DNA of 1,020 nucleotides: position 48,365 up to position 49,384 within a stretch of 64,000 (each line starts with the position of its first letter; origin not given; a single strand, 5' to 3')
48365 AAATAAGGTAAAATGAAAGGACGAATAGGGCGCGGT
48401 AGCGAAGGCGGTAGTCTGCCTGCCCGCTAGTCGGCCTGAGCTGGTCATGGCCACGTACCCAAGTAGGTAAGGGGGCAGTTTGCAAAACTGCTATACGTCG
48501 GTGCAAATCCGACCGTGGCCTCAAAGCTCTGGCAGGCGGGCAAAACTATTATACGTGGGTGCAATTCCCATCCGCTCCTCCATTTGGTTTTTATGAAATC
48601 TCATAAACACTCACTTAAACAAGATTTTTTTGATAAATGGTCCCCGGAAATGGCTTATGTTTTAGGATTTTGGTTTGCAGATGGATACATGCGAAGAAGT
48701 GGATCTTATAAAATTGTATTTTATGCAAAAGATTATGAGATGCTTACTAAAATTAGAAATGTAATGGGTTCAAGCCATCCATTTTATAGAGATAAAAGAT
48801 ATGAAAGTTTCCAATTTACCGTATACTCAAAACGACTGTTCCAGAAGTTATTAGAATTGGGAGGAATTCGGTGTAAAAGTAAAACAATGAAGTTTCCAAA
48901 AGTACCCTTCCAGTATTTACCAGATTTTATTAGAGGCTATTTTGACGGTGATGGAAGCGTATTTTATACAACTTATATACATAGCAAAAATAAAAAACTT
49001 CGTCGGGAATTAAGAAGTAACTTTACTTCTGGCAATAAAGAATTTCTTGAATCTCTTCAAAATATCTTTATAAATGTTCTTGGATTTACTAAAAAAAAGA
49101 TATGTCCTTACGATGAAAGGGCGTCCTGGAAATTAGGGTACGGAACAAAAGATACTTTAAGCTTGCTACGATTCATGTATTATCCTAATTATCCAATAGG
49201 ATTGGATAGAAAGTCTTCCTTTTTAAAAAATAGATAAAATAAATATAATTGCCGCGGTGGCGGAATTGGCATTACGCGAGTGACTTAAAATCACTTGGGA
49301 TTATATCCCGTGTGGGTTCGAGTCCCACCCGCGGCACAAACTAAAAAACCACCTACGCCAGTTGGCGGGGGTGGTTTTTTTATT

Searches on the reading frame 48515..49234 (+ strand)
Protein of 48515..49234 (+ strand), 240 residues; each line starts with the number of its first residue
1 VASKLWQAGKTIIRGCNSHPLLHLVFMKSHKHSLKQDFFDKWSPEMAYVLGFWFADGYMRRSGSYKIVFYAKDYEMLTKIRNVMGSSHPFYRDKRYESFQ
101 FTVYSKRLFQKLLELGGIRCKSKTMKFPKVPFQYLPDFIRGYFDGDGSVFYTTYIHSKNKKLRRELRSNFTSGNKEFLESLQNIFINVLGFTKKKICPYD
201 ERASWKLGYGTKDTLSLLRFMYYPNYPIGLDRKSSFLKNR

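Call 4: search_protein_families(library=pfam, proteins=[window:48515-49234:+], max_evalue=0.01)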
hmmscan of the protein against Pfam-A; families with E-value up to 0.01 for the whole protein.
window:48515-49234:+ (240 aa): 2 families
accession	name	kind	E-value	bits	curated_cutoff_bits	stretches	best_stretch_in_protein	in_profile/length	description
PF14528.11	LAGLIDADG_3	-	4.3e-09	36.9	22.5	1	138-167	6-40/82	LAGLIDADG-like domain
PF00961.24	LAGLIDADG_1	-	3.4e-06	28.3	23.1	1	140-194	2-58/102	LAGLIDADG endonuclease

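Call 30: find_homologous_proteins(query=window:48593-49234:+, max_evalue=1e-20)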
Query window:48593-49234:+ (214 aa): 1314 proteins with E <= 1e-20 among 1769 candidates; the best 120 are listed.
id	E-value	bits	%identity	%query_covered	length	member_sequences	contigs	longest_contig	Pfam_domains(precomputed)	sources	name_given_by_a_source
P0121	7.4e-142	488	100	100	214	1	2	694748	PF00961.25,PF14528.12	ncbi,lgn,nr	ncbi:MAG: hypothetical protein ACKKMV_01290 [Candidatus Nealsonbacteria bacterium]|nr:MAG: hypotheti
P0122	7.7e-91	322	64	99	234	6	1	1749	PF00961.25,PF14528.12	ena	-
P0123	1.8e-88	314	63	99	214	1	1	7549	PF14528.12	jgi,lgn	jgi:intein/homing endonuclease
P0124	7.5e-88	312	64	98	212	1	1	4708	PF14528.12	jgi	-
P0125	1.6e-87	311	64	99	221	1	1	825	PF00961.25,PF14528.12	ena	-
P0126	1.2e-86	308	64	99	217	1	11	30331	PF14528.12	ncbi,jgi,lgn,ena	-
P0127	1.5e-85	304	63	99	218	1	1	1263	PF14528.12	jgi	-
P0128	8.6e-85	302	62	96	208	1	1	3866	PF14528.12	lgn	-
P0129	1.4e-84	301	64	100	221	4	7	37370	PF14528.12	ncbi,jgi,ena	-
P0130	4.5e-84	300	64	99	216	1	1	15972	PF14528.12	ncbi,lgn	-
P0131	9.2e-84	299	62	100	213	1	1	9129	PF14528.12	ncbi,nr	ncbi:MAG: hypothetical protein HYT20_03585 [Candidatus Nealsonbacteria bacterium]|nr:hypothetical pr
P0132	2.9e-83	297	63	99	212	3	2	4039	PF00961.25,PF14528.12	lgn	-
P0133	1.4e-82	295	63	100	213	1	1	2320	PF14528.12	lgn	-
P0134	2.5e-82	294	64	100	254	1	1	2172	PF00961.25,PF14528.12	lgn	-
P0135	2.9e-82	294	65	91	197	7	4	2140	PF14528.12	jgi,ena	-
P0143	4.6e-79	283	61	99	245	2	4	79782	PF14528.12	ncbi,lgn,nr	ncbi:MAG: hypothetical protein HYT36_01545 [Candidatus Staskawiczbacteria bacterium]|nr:hypothetical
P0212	2.8e-64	235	50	98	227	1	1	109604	PF14528.12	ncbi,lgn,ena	-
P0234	2.4e-62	229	54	90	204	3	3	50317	PF14528.12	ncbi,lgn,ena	-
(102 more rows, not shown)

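Call 31: find_encoding_contigs(protein=P0129, flank=1500, max_places=2)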
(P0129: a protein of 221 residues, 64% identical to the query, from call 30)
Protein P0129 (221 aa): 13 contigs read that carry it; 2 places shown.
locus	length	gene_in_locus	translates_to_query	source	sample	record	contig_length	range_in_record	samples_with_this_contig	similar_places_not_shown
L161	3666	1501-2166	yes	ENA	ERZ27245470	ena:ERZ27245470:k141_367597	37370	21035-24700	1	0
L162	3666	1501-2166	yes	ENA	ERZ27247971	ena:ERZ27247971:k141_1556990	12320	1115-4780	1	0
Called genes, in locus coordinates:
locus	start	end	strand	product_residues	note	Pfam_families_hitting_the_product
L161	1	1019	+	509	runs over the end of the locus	PF03193:RsgA_GTPase (faint), PF00009:GTP_EFTU, PF00071:Ras, PF01926:MMR_HSR1, PF02421:FeoB_N (weak), PF08477:Roc (weak), PF22042:EF-G_D2, PF11987:IF-2, +1 more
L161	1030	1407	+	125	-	PF02033:RBFA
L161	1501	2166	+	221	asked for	PF14528:LAGLIDADG_3 (faint)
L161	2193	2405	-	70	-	-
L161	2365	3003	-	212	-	-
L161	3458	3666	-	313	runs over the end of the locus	PF01522:Polysacc_deac_1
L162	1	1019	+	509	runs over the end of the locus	PF03193:RsgA_GTPase (faint), PF00009:GTP_EFTU, PF00071:Ras, PF01926:MMR_HSR1, PF02421:FeoB_N (weak), PF08477:Roc (weak), PF22042:EF-G_D2, PF11987:IF-2, +1 more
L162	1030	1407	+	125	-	PF02033:RBFA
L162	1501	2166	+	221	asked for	PF14528:LAGLIDADG_3 (faint)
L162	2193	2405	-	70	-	-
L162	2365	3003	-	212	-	-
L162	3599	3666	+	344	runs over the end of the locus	PF00089:Trypsin, PF13365:Trypsin_2, PF13180:PDZ_2, PF17820:PDZ_6 (weak)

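Call 32: find_encoding_contigs(protein=P0143, flank=1500, max_places=2)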
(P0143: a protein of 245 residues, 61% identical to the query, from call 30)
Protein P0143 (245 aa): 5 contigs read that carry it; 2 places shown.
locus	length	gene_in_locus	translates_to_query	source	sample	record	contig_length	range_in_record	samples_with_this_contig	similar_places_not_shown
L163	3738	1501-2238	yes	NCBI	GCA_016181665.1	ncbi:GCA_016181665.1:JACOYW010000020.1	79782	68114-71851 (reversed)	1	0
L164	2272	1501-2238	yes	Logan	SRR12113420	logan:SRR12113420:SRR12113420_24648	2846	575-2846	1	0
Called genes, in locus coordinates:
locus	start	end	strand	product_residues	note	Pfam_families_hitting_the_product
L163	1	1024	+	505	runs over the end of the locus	PF00009:GTP_EFTU, PF00071:Ras, PF01926:MMR_HSR1, PF02421:FeoB_N (weak), PF08477:Roc (weak), PF22042:EF-G_D2, PF11987:IF-2, PF03144:GTP_EFTU_D2, +2 more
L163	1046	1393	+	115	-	PF02033:RBFA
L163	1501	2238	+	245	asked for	PF14528:LAGLIDADG_3 (faint)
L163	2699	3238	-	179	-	PF00078:RVT_1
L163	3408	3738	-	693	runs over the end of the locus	PF07728:AAA_5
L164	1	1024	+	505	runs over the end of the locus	PF00009:GTP_EFTU, PF00071:Ras, PF01926:MMR_HSR1, PF02421:FeoB_N (weak), PF08477:Roc (weak), PF22042:EF-G_D2, PF11987:IF-2, PF03144:GTP_EFTU_D2, +2 more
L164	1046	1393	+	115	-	PF02033:RBFA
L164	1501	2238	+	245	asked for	PF14528:LAGLIDADG_3 (faint)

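Call 33: find_encoding_contigs(protein=P0212, flank=1500, max_places=2)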
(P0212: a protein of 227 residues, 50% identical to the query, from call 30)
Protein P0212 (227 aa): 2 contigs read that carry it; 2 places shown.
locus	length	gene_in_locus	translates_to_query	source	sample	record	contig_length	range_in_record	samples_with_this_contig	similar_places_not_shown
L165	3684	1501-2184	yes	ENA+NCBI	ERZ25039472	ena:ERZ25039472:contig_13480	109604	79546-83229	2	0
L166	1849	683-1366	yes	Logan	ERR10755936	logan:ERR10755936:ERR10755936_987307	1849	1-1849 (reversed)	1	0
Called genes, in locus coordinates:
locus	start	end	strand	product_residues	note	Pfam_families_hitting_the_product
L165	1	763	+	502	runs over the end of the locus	PF00009:GTP_EFTU, PF01926:MMR_HSR1, PF22042:EF-G_D2 (weak), PF11987:IF-2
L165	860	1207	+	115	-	PF02033:RBFA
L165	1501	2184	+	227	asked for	PF14528:LAGLIDADG_3 (faint)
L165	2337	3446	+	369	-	PF13433:Peripla_BP_5, PF13458:Peripla_BP_6, PF01094:ANF_receptor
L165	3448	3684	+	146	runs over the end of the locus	PF05175:MTS (weak), PF08241:Methyltransf_11 (faint), PF01135:PCMT (weak), PF13847:Methyltransf_31 (weak), PF13649:Methyltransf_25, PF08242:Methyltransf_12 (weak)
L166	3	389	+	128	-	?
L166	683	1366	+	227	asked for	PF14528:LAGLIDADG_3 (faint)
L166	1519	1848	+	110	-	?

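Call 34: find_encoding_contigs(protein=P0234, flank=1500, max_places=2)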
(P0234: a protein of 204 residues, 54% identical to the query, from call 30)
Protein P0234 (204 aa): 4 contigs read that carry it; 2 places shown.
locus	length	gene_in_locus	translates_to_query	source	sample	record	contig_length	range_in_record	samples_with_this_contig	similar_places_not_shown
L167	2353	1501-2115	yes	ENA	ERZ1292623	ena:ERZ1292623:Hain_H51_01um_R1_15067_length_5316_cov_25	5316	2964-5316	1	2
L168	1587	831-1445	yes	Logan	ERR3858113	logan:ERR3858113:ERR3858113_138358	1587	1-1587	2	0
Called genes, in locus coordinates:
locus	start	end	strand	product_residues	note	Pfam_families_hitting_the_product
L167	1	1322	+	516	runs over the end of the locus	PF00009:GTP_EFTU, PF00071:Ras, PF01926:MMR_HSR1, PF08477:Roc (weak), PF22042:EF-G_D2, PF03144:GTP_EFTU_D2 (faint), PF11987:IF-2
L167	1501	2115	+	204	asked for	PF14528:LAGLIDADG_3 (faint)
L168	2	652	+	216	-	?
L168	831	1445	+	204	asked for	PF14528:LAGLIDADG_3 (faint)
